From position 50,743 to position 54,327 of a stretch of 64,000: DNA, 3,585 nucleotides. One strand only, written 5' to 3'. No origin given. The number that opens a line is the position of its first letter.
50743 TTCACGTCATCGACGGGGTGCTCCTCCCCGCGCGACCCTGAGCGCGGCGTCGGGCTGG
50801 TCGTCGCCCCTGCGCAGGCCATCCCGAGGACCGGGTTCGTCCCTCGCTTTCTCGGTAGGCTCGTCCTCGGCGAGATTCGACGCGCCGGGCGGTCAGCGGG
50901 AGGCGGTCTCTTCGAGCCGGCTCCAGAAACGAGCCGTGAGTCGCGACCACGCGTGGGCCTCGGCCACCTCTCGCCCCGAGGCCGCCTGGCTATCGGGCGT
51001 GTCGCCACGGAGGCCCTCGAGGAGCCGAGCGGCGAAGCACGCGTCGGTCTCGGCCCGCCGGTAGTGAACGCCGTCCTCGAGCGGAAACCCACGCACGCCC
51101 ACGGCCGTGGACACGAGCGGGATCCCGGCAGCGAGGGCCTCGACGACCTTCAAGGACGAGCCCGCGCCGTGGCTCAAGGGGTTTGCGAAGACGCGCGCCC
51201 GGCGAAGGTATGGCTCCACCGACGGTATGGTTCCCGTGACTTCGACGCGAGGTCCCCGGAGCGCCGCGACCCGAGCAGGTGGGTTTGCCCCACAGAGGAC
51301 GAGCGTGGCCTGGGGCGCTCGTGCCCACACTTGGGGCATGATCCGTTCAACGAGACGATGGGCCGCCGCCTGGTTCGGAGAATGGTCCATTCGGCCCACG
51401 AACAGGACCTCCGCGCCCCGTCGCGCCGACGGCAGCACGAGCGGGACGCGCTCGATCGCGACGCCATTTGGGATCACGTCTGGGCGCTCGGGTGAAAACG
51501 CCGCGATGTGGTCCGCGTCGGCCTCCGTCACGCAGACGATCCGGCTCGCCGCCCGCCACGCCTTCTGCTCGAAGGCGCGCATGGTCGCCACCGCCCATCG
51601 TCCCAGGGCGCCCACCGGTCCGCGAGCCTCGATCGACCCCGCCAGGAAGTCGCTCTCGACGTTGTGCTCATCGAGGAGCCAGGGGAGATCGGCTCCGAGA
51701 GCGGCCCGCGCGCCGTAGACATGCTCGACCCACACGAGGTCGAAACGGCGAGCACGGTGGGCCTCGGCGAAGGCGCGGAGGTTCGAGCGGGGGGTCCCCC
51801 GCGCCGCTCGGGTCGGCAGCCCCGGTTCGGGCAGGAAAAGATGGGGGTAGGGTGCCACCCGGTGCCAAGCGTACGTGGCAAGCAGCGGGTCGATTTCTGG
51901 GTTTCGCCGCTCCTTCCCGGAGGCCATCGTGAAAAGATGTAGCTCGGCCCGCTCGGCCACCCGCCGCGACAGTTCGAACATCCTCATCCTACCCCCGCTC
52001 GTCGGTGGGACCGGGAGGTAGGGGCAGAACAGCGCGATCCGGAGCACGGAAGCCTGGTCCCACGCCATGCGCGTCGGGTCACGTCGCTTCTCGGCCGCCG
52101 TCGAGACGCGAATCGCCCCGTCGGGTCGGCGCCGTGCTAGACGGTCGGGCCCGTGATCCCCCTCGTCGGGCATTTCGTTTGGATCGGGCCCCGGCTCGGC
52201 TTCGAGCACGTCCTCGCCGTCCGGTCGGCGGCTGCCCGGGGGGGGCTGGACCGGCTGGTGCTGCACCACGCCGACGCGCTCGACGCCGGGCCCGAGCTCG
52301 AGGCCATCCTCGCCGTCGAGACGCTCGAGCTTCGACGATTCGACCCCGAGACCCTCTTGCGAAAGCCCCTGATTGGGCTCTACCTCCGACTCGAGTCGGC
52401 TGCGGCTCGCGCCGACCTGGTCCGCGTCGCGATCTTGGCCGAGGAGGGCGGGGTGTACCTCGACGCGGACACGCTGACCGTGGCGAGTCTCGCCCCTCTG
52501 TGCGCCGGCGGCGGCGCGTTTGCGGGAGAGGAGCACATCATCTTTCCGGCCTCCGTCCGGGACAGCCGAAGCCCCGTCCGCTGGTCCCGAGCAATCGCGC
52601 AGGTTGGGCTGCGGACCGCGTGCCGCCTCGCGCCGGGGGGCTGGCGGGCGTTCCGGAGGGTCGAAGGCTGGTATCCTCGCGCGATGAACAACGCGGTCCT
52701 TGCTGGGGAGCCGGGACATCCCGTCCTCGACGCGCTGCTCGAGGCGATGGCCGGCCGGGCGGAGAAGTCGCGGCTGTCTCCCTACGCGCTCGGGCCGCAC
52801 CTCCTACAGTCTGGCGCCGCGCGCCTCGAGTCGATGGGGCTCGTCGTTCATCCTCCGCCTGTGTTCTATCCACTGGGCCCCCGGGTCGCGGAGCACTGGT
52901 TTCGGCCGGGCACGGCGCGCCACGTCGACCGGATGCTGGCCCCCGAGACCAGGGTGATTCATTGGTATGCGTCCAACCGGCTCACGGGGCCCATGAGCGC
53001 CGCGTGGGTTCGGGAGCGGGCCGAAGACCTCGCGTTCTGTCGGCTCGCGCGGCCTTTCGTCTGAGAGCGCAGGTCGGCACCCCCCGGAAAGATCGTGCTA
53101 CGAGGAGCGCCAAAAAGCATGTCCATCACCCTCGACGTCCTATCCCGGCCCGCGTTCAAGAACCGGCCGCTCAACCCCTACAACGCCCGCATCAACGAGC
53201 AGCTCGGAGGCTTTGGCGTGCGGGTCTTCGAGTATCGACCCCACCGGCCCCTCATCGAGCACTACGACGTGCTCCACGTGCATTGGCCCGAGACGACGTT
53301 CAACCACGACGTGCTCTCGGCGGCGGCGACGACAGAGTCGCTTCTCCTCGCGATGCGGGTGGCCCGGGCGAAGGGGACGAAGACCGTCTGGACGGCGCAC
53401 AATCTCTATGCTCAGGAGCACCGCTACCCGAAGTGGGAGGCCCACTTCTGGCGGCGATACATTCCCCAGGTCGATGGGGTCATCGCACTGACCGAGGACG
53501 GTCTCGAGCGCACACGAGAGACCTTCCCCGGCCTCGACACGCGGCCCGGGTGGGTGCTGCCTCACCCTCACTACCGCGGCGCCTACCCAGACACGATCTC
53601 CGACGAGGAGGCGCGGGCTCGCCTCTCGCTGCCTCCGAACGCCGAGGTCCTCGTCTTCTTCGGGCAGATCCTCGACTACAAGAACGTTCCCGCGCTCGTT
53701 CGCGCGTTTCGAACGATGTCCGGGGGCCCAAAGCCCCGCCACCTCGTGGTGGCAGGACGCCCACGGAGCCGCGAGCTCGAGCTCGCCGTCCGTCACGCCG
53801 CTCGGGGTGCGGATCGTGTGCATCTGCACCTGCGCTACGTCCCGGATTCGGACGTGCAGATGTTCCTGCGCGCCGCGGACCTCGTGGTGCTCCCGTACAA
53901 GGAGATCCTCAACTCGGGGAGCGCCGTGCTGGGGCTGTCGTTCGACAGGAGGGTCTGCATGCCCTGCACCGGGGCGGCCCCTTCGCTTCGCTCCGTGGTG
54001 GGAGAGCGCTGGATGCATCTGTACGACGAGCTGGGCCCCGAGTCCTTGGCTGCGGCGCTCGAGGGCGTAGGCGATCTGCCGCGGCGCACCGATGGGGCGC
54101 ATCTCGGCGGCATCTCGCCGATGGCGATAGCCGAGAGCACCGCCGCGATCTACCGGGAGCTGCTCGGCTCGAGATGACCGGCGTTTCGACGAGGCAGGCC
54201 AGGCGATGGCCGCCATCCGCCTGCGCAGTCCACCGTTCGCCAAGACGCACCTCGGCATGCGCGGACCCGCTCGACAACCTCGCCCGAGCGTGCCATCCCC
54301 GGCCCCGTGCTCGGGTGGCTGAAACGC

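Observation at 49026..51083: FAS1 gene bracketed by 193-bp direct repeats of the GT4 gene 3' end (orphan GT4 C-terminal fragment)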

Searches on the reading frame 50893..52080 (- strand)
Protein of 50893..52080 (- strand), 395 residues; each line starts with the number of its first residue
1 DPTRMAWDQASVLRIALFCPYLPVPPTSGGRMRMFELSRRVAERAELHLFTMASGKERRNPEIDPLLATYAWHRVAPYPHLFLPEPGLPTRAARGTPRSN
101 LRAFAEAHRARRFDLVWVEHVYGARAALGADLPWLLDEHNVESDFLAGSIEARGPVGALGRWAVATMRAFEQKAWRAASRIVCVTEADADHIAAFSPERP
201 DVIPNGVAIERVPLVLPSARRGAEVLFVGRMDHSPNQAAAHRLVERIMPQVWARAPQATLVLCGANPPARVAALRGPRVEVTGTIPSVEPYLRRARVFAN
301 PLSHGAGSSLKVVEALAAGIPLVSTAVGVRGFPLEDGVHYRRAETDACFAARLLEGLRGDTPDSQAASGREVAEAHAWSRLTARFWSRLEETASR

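Call 5: search_protein_families(library=pfam, proteins=[window:50893-52080:-], max_evalue=0.01)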
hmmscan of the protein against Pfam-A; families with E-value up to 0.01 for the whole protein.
window:50893-52080:- (395 aa): 4 families
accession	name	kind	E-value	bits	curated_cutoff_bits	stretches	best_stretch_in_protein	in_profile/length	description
PF13692.12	Glyco_trans_1_4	-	5.9e-21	75.7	27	1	224-338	3-119/142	Glycosyl transferases group 1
PF13439.12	Glyco_transf_4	-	3e-14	53.8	28.5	1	29-211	3-170/170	Glycosyltransferase Family 4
PF13579.12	Glyco_trans_4_4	-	8.4e-11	42.9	29.7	1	29-206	2-158/158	Glycosyl transferase 4-like domain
PF00534.26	Glycos_transf_1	-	8.8e-08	32.3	26.4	1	223-329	16-126/172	Glycosyl transferases group 1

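Call 8: find_related_loci(query=window:50893-52068:-, collection=genome_contigs, flank=10000)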
Query window:50893-52068:- (391 aa) in genome_contigs; peptide patterns used: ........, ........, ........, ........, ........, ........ (x = any residue, [..] = any of these).
107 stretches matched a pattern; 21 encode a relative of the query (tblastn E <= 1e-3); 21 distinct loci.
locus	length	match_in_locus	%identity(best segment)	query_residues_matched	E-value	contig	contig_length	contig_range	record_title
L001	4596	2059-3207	44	10-389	6e-84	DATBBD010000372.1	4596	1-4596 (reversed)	MAG TPA_asm: Polyangiaceae bacterium isolate SMAG_U5750 k141_2139431, whole genome shotgun sequence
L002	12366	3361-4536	43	3-389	1e-80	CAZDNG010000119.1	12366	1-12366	MAG TPA_asm: uncultured Polyangiaceae bacterium isolate binchicken_co50_422 genome assembly, contig: NODE_6194_length_12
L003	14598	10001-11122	44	11-381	2e-79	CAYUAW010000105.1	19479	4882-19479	MAG TPA_asm: uncultured Polyangiaceae bacterium isolate binchicken_co50_283 genome assembly, contig: NODE_3100_length_19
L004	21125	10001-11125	43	11-381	2e-78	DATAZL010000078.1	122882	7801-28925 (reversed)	MAG TPA_asm: Polyangiaceae bacterium isolate SMAG_U5704 k141_1452255, whole genome shotgun sequence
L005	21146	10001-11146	40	9-381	4e-70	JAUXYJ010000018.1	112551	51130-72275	MAG: Deltaproteobacteria bacterium isolate C18_concoct.bin.16 C18_k141_458255, whole genome shotgun sequence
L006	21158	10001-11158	43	10-387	1e-69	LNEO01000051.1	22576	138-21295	MAG: Deltaproteobacteria bacterium Ga0077539 Ga0077539_1047.1, whole genome shotgun sequence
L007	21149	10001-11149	42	10-381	2e-67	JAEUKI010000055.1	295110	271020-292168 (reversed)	MAG: Myxococcales bacterium isolate new MAG-91 k141_697175, whole genome shotgun sequence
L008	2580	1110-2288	37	7-381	9e-66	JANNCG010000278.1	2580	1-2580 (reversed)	MAG: Myxococcales bacterium isolate OTE_78_metabat_205 OTE_78_k141_1480949, whole genome shotgun sequence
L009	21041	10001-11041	27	9-351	2e-33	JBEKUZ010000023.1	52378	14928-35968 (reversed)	MAG: Thermodesulfobacteriota bacterium isolate SPRUCE 593 SPRUCE_593_23, whole genome shotgun sequence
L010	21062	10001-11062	29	18-347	6e-31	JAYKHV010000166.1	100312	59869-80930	MAG: Lyngbya sp. isolate 280001 NODE_41041518, whole genome shotgun sequence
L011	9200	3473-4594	27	16-391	3e-29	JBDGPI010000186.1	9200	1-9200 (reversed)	MAG: bacterium isolate DAL-3Gt_29_1_96C5R DAL-3Gt_29_1_96C5R_188, whole genome shotgun sequence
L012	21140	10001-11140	39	8-390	9e-64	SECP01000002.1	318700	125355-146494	MAG: Myxococcales bacterium isolate PMG_095 scaffold_21, whole genome shotgun sequence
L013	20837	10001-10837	31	83-351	6e-24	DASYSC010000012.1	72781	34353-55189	MAG TPA_asm: Candidatus Limnocylindria bacterium isolate SMAG_U4527 k141_627127, whole genome shotgun sequence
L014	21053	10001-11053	26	10-362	2e-23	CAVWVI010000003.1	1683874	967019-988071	MAG: Oligoflexia bacterium isolate MFD09671.bin.1.114 genome assembly, contig: contig_52851, whole genome shotgun sequen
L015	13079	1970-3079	29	9-354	1e-22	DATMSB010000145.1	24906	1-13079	MAG TPA_asm: Vulgatibacter sp. isolate SMAG_U12973 k141_180407, whole genome shotgun sequence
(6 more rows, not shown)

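Call 10: find_homologous_proteins(query=window:50893-52068:-, max_evalue=1e-20)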
Query window:50893-52068:- (391 aa): 129 proteins with E <= 1e-20 among 8000 candidates; the best 120 are listed.
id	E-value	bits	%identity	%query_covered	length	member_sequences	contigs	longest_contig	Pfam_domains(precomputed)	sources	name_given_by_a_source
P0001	1.9e-256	868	100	100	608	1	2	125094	PF00534.27,PF13439.13,PF13692.13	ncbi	-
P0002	2.0e-116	407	53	99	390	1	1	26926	PF00534.27,PF13579.13,PF13524.13,PF13439.13,PF13692.13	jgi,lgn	jgi:glycosyltransferase involved in cell wall biosynthesis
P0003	1.5e-107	378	49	96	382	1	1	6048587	PF00534.27,PF13579.13,PF13439.13,PF13692.13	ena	-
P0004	3.5e-105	370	53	96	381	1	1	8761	PF00534.27,PF13524.13,PF13439.13,PF13692.13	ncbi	ncbi:MAG: glycosyltransferase family 4 protein [Myxococcota bacterium]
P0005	5.1e-103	363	48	97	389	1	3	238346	PF00534.27,PF13439.13,PF13692.13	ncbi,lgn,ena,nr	ncbi:MAG: glycosyltransferase [Deltaproteobacteria bacterium]|nr:glycosyltransferase [Deltaproteobac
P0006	7.9e-102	359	50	97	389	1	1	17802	PF00534.27,PF13439.13,PF13692.13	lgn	-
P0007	3.3e-101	357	49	97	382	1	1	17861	PF00534.27,PF13439.13,PF13692.13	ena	-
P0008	3.4e-100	354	49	96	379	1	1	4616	PF00534.27,PF13524.13,PF13439.13,PF13692.13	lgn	-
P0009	6.1e-100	353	52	88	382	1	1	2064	PF00534.27,PF13579.13,PF13524.13,PF13439.13,PF13692.13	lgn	-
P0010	1.4e-98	349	48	98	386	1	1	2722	PF00534.27,PF13579.13,PF13524.13,PF13439.13,PF13692.13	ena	-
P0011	1.5e-98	349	49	95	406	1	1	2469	PF00534.27,PF13579.13,PF13524.13,PF13439.13,PF13692.13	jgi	jgi:glycosyltransferase involved in cell wall biosynthesis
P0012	1.6e-97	345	50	95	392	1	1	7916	PF00534.27,PF13439.13,PF13692.13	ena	-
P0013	2.5e-96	341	50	95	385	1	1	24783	PF00534.27,PF13692.13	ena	-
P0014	5.4e-96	340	52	95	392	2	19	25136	PF00534.27,PF13524.13,PF13439.13,PF13692.13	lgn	-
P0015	1.1e-94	336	51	95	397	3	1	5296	PF00534.27,PF13579.13,PF13524.13,PF13439.13,PF13692.13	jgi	-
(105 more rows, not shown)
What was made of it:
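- The MAG assembler produced a 125-kb contig through the region (call 10).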

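Call 11: find_encoding_contigs(protein=P0001, flank=10000, max_places=10)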
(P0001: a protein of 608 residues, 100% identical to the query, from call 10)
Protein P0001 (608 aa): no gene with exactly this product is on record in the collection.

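Call 13: find_encoding_contigs(protein=P0121, flank=10000, max_places=10)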
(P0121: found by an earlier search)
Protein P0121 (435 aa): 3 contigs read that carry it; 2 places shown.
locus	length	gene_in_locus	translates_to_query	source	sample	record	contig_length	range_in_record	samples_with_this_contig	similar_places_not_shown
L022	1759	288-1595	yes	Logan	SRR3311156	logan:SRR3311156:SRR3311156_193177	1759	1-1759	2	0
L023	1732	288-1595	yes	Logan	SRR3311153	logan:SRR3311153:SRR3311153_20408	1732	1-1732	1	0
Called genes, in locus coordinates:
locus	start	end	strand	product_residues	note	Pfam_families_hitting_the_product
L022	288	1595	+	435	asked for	PF02469:Fasciclin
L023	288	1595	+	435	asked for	PF02469:Fasciclin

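Call 14: find_encoding_contigs(protein=P0122, flank=10000, max_places=10)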
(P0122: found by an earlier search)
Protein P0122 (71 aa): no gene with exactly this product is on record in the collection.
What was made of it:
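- Tried and rejected: Direct lookup of the public GT4 and orphan gene calls found no indexed contig (calls 11, 14).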

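Call 17: find_encoding_contigs(protein=P0002, flank=8000, max_places=3)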
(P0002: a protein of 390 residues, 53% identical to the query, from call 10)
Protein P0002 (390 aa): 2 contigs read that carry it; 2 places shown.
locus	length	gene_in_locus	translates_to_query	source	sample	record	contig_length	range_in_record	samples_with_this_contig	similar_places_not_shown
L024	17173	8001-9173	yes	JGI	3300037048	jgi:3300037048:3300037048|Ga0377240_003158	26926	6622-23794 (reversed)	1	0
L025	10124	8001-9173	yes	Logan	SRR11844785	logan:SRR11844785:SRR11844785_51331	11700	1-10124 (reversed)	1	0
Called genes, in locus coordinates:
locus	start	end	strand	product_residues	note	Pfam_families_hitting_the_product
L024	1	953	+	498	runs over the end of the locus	PF01943:Polysacc_synt, PF13440:Polysacc_synt_3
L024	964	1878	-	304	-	PF02353:CMAS (weak), PF13489:Methyltransf_23, PF13847:Methyltransf_31, PF08241:Methyltransf_11, PF08242:Methyltransf_12, PF13649:Methyltransf_25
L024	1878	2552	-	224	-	PF13489:Methyltransf_23, PF08241:Methyltransf_11, PF13649:Methyltransf_25, PF01209:Ubie_methyltran (weak), PF08242:Methyltransf_12 (weak), PF13847:Methyltransf_31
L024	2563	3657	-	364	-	PF13439:Glyco_transf_4, PF20706:GT4-conflict, PF00534:Glycos_transf_1, PF13692:Glyco_trans_1_4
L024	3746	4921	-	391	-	PF08240:ADH_N, PF00107:ADH_zinc_N, PF13602:ADH_zinc_N_2 (weak)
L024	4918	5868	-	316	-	PF10604:Polyketide_cyc2, PF03364:Polyketide_cyc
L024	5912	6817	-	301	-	PF20102:DUF6492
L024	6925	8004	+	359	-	PF00534:Glycos_transf_1 (weak), PF13692:Glyco_trans_1_4 (weak)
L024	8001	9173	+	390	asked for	PF13439:Glyco_transf_4, PF13579:Glyco_trans_4_4, PF00534:Glycos_transf_1 (weak), PF13692:Glyco_trans_1_4, PF13524:Glyco_trans_1_2 (weak)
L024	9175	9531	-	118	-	PF05099:TerB (weak)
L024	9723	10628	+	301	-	-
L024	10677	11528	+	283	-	PF02535:Zip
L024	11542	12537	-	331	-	PF02985:HEAT (faint), PF13646:HEAT_2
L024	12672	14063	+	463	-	PF01134:GIDA (weak), PF01494:FAD_binding_3 (faint), PF01946:Thi4 (faint), PF07992:Pyr_redox_2, PF13450:NAD_binding_8 (faint), PF13738:Pyr_redox_3 (weak), PF00070:Pyr_redox, PF02852:Pyr_redox_dim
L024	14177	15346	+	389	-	PF00924:MS_channel_2nd (weak)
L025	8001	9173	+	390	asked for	PF13439:Glyco_transf_4, PF13579:Glyco_trans_4_4, PF00534:Glycos_transf_1 (weak), PF13692:Glyco_trans_1_4, PF13524:Glyco_trans_1_2 (weak)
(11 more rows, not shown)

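Call 18: find_encoding_contigs(protein=P0003, flank=8000, max_places=3)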
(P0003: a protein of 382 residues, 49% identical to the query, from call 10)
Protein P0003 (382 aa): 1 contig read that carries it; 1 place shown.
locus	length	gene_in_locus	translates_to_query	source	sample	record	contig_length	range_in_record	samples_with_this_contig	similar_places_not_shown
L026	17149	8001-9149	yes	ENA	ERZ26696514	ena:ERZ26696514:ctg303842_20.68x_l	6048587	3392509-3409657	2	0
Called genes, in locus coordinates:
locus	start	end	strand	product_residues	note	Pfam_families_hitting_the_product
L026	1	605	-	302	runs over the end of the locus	-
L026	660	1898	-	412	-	PF00805:Pentapeptide, PF13576:Pentapeptide_3 (faint), PF00805:Pentapeptide, PF13599:Pentapeptide_4, PF00805:Pentapeptide, PF13599:Pentapeptide_4, PF00805:Pentapeptide, PF13676:TIR_2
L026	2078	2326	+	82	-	-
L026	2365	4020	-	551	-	PF00069:Pkinase, PF07714:PK_Tyr_Ser-Thr, PF08308:PEGA (faint)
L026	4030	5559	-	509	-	-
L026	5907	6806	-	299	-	PF20102:DUF6492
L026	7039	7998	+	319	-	PF00534:Glycos_transf_1 (weak)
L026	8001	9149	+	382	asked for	PF13439:Glyco_transf_4, PF13579:Glyco_trans_4_4 (weak), PF00534:Glycos_transf_1, PF13692:Glyco_trans_1_4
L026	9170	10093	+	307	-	PF20102:DUF6492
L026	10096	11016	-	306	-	PF03781:FGE-sulfatase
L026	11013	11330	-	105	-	-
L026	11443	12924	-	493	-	PF13439:Glyco_transf_4, PF13579:Glyco_trans_4_4, PF00534:Glycos_transf_1, PF13692:Glyco_trans_1_4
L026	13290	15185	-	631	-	PF05887:Trypan_PARP (faint), PF03422:CBM_6, PF11606:AlcCBM31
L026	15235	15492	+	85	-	-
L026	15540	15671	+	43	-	-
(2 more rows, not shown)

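Call 40: find_related_loci(query=window:50893-52068:-, collection=metagenome_contigs, flank=6000)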
Query window:50893-52068:- (391 aa) in metagenome_contigs; peptide patterns used: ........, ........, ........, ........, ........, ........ (x = any residue, [..] = any of these).
144 stretches matched a pattern; 17 encode a relative of the query (tblastn E <= 1e-3); 17 distinct loci.
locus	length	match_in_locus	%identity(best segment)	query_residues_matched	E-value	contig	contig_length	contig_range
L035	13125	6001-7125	50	9-381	2e-104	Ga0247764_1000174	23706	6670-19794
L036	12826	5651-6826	43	3-389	6e-81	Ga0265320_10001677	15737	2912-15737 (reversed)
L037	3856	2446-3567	44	11-381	6e-79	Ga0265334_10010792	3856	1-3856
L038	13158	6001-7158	43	10-387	6e-70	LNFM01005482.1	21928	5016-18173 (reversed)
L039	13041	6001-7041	27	9-351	9e-34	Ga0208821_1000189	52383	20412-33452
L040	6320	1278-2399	29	6-351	1e-23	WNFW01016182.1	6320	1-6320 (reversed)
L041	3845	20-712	32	131-356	1e-23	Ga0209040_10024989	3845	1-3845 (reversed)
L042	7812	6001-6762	31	108-351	8e-23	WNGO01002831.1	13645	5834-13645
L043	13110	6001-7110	29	9-354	7e-23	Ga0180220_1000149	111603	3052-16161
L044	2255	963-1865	29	106-387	6e-20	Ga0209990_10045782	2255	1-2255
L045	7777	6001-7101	26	9-357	2e-19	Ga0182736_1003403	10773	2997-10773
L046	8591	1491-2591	26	9-357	2e-19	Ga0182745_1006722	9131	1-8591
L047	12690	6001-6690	29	110-333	1e-16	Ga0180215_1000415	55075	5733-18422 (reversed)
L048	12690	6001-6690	29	110-333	9e-17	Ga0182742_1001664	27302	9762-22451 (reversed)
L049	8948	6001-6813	27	109-354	4e-16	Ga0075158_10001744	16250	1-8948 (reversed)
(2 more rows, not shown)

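Call 43: find_related_loci(query=P0121, collection=viral_contigs, flank=5000)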
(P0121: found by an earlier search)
Query P0121 (435 aa) in viral_contigs; peptide patterns used: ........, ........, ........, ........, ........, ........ (x = any residue, [..] = any of these).
7 stretches matched a pattern, but none encodes a relative of the query by tblastn (E <= 1e-3).

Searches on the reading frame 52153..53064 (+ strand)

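Call 5: search_protein_families(library=pfam, proteins=[window:52153-53064:+], max_evalue=0.01)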
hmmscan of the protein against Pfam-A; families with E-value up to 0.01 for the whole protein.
window:52153-53064:+ (303 aa): 2 families
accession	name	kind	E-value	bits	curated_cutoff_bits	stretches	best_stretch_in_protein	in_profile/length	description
PF04488.21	Gly_transf_sug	-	2e-07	32.1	23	1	77-116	47-86/93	Glycosyltransferase sugar-binding region containing DXD motif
PF12919.13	TcdA_TcdB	-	0.00046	20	23.6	1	77-108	165-195/382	TcdA/TcdB catalytic glycosyltransferase domain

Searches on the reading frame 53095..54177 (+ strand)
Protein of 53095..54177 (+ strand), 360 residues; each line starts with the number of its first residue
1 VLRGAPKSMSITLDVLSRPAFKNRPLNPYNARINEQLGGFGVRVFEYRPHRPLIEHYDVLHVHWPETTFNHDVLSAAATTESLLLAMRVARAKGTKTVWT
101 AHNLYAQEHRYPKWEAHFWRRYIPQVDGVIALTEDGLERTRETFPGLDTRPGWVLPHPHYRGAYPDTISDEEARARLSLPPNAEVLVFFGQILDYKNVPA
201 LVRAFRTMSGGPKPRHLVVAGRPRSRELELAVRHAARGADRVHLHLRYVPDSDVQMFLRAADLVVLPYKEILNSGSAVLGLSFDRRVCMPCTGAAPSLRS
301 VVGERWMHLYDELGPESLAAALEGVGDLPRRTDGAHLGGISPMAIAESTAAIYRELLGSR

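Call 5: search_protein_families(library=pfam, proteins=[window:53095-54177:+], max_evalue=0.01)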
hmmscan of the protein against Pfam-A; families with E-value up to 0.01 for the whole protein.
window:53095-54177:+ (360 aa): 4 families
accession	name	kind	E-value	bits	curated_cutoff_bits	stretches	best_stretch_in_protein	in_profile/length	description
PF00534.26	Glycos_transf_1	-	1.7e-07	31.3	26.4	1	170-267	2-99/172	Glycosyl transferases group 1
PF13692.12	Glyco_trans_1_4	-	1.1e-06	29.4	27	1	184-268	2-84/142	Glycosyl transferases group 1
PF13439.12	Glyco_transf_4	-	4.7e-06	27.2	28.5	1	69-145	71-153/170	Glycosyltransferase Family 4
PF13579.12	Glyco_trans_4_4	-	0.00026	21.8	29.7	1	57-142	72-144/158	Glycosyl transferase 4-like domain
